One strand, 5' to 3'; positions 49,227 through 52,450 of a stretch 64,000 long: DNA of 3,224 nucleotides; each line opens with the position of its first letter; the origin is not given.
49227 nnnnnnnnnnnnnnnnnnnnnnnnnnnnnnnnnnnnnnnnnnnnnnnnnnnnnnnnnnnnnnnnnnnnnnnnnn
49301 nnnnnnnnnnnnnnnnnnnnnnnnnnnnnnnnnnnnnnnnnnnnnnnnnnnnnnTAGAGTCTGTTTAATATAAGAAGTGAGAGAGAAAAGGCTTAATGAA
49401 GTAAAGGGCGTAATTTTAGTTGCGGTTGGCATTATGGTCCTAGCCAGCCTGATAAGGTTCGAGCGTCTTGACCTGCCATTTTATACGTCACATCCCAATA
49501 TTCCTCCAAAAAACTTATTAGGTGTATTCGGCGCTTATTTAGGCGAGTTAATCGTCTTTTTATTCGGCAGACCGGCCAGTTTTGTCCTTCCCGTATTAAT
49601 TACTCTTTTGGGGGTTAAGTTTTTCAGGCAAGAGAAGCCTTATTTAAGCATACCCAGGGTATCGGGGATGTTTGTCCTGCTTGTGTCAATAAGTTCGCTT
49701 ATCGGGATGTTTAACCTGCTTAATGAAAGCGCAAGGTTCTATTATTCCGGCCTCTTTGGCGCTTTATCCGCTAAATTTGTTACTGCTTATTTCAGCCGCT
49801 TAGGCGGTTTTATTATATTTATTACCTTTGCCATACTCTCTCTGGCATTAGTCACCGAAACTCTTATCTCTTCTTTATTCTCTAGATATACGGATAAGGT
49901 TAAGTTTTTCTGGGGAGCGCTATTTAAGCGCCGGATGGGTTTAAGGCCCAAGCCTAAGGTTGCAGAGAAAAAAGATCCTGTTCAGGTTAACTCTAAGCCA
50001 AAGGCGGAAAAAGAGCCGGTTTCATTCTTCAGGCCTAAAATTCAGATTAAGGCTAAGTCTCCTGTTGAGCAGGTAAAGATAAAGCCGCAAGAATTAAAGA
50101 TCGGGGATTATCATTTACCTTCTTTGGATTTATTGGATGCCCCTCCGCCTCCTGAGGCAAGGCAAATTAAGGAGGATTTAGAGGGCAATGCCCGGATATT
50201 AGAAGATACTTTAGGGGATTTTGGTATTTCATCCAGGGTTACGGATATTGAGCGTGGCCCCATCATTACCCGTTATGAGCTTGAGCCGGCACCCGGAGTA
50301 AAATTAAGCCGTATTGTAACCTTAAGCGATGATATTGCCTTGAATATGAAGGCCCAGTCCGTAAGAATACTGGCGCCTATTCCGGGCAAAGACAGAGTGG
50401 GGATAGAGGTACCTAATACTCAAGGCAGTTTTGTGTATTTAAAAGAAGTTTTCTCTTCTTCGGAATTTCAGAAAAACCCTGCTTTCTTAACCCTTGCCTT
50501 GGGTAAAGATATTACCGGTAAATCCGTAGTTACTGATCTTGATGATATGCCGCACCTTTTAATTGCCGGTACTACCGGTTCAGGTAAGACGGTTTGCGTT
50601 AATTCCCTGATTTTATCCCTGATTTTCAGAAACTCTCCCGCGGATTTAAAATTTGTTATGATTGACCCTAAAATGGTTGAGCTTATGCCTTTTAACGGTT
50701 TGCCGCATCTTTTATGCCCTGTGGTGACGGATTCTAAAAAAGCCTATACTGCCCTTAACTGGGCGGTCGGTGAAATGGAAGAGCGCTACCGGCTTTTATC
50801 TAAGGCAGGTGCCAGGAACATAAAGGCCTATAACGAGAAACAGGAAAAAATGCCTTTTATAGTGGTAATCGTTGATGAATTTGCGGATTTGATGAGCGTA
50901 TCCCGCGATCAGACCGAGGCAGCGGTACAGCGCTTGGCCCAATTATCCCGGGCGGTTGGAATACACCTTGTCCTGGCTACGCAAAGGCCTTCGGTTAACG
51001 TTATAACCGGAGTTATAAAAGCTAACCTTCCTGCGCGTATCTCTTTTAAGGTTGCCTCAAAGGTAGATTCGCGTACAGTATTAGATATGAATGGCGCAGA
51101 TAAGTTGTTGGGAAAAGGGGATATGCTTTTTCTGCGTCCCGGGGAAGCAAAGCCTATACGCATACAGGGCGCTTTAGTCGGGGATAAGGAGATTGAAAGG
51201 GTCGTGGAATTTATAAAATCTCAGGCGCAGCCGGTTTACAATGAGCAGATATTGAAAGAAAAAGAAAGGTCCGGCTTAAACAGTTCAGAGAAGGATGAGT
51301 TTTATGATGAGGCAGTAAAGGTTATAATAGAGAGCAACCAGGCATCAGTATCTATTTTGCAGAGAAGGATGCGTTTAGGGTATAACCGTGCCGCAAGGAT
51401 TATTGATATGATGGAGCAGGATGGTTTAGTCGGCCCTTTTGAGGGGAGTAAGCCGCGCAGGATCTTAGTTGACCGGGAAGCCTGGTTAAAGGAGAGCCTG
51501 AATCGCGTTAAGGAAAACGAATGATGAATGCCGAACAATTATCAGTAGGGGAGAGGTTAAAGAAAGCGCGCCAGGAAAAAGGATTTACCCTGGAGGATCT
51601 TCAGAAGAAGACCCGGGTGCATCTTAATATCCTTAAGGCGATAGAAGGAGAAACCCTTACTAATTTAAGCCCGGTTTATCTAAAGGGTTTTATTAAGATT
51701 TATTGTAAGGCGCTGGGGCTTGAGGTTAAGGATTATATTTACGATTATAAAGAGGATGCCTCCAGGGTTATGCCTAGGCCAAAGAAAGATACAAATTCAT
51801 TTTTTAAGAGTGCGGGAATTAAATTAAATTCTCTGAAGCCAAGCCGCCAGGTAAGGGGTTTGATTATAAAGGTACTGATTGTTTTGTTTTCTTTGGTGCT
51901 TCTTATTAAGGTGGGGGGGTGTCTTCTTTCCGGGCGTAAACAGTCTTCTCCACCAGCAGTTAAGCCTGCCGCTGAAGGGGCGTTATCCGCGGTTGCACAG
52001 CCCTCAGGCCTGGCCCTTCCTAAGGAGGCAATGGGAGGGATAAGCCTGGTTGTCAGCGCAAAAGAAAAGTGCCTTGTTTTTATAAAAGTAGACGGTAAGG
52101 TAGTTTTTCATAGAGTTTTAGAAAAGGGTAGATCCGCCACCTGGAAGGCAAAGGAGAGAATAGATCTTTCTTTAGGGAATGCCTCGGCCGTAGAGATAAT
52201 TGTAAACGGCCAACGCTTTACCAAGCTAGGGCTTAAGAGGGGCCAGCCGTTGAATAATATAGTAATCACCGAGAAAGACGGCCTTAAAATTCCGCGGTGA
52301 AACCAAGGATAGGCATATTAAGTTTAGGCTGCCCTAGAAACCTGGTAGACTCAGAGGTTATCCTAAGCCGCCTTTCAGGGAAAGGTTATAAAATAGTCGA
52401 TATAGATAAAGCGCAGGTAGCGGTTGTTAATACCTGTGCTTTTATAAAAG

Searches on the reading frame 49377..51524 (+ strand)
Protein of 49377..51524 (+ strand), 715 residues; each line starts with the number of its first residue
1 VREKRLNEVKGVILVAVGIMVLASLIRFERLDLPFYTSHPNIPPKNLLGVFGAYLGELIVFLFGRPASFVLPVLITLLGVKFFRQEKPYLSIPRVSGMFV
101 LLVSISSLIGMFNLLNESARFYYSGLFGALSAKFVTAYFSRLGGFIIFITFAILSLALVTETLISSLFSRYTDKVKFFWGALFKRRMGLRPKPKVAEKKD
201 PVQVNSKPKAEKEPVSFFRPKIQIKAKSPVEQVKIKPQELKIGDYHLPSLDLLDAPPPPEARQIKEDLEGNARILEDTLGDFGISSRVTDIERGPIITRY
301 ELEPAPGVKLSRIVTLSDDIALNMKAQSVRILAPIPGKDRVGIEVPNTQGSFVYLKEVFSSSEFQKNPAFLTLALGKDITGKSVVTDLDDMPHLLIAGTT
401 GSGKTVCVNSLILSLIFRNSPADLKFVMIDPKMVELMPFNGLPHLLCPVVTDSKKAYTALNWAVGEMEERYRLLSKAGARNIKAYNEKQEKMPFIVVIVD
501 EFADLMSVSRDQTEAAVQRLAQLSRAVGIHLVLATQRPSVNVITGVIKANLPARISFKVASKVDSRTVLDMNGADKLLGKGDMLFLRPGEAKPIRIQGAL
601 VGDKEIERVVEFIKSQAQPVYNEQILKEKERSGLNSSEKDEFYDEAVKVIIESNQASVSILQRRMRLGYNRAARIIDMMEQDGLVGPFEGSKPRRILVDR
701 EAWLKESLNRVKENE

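Call 15: search_protein_families(library=pfam, proteins=[window:49377-51524:+], max_evalue=0.00001)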
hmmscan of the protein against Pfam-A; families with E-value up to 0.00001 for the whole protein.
window:49377-51524:+ (715 aa): 5 families
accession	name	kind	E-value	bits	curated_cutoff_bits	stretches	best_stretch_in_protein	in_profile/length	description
PF01580.24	FtsK_SpoIIIE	-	7.4e-62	209.1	24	1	355-540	2-221/221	FtsK/SpoIIIE family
PF17854.6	FtsK_alpha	-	9.3e-33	112.9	22.9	1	247-347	1-101/101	FtsK alpha domain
PF09397.16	FtsK_gamma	-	8.4e-29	99.5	30.6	1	638-698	2-62/63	Ftsk gamma domain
PF13491.11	FtsK_4TM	-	2.6e-22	79.7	23.1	1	3-169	1-168/171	4TM region of DNA translocase FtsK/SpoIIIE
PF01935.23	DUF87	-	2.3e-06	28.3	23.2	0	383-519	13-113/220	Helicase HerA, central domain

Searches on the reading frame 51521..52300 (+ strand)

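Call 15: search_protein_families(library=pfam, proteins=[window:51521-52300:+], max_evalue=0.00001)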
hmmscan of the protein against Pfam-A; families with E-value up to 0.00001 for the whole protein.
window:51521-52300:+ (259 aa): 3 families
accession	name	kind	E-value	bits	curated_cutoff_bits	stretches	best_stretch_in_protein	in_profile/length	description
PF13413.12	HTH_25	-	2.5e-16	59.7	24.6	1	12-69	1-59/62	Helix-turn-helix domain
PF13464.11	RodZ_C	-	3.3e-14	53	23.9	1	177-242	1-67/72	RodZ C-terminal domain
PF12844.13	HTH_19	-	5.7e-08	33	30.2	1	10-73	1-58/64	Helix-turn-helix domain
